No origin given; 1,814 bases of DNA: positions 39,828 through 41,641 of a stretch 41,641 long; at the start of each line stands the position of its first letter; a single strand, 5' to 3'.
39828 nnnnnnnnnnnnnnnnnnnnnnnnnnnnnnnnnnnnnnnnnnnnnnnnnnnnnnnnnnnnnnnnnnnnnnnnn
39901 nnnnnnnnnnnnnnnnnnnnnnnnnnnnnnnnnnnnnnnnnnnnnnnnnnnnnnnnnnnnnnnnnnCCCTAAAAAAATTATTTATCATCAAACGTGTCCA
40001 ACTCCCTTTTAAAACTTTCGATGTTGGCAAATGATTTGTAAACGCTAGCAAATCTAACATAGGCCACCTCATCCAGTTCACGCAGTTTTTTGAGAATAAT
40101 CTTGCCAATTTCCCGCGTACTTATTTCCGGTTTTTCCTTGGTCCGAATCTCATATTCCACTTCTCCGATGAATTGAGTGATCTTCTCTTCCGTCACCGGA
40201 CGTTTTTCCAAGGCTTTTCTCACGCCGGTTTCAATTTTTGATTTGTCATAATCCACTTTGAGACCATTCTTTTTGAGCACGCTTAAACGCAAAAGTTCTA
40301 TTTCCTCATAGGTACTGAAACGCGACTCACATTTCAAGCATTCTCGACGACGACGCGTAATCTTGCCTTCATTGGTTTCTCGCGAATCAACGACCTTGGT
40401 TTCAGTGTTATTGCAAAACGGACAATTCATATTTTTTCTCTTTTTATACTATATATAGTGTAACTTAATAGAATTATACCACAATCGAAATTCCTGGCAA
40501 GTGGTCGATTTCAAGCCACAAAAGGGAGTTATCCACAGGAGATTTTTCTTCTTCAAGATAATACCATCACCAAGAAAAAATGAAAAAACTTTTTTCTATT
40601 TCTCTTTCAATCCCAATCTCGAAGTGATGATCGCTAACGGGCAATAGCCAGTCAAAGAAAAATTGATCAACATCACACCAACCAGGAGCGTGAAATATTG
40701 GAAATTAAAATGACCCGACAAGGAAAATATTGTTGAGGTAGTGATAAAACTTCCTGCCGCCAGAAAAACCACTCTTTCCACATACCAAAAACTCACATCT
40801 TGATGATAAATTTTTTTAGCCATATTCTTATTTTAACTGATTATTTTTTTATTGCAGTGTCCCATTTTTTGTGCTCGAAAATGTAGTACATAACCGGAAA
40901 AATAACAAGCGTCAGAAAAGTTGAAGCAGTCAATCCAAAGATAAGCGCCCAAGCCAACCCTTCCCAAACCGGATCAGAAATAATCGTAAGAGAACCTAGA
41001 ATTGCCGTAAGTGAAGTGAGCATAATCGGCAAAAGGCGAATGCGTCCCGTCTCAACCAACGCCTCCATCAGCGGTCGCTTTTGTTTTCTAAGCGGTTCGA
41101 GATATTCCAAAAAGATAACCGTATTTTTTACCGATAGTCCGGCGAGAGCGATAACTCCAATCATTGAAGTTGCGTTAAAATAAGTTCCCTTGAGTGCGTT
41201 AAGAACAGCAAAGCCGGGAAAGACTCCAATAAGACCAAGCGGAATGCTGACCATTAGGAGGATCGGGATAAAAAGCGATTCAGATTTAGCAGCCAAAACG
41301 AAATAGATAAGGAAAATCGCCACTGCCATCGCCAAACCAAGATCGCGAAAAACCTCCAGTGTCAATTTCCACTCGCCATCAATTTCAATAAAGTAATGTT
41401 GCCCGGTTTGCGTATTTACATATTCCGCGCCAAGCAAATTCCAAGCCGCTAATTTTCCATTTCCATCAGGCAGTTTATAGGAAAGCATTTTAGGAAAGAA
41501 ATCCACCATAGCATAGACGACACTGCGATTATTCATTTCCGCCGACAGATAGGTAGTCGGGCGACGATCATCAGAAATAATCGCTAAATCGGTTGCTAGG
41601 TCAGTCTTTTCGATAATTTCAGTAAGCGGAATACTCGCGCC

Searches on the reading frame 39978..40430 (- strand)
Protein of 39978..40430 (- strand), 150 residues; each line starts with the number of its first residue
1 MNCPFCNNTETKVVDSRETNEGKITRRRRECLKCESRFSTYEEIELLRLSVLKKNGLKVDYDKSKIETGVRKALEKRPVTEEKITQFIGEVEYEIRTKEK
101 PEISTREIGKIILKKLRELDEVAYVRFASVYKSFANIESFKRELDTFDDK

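Call 10: search_protein_families(library=pfam, proteins=[window:39978-40430:-])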
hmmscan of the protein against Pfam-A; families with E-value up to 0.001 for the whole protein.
window:39978-40430:- (150 aa): 2 families
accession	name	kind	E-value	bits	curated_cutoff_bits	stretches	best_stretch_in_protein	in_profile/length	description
PF03477.21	ATP-cone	-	4.5e-20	72.4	25.8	1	50-134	2-85/88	ATP cone domain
PF22811.2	Zn_ribbon_NrdR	-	4.9e-19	68.4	27.2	1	1-42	1-42/42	Transcriptional repressor NrdR-like, N-terminal domain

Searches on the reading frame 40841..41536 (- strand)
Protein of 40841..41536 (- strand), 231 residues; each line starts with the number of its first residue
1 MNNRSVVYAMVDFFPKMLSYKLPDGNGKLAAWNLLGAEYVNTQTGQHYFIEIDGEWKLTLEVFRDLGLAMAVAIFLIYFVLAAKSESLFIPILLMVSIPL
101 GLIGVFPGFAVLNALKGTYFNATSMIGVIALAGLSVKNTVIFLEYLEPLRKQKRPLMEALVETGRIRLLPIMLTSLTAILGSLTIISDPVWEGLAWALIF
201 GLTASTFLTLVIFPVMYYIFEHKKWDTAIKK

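Call 10: search_protein_families(library=pfam, proteins=[window:40841-41536:-])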
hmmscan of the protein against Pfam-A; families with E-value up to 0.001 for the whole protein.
window:40841-41536:- (231 aa): 2 families
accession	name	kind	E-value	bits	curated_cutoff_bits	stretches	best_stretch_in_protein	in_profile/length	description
PF00873.25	ACR_tran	-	5.2e-29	101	28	1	62-220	860-1020/1021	AcrB/AcrD/AcrF family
PF02355.23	SecD_SecF_C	-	8e-05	22.6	20.5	1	62-212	29-178/189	Protein export membrane protein SecD/SecF, C-terminal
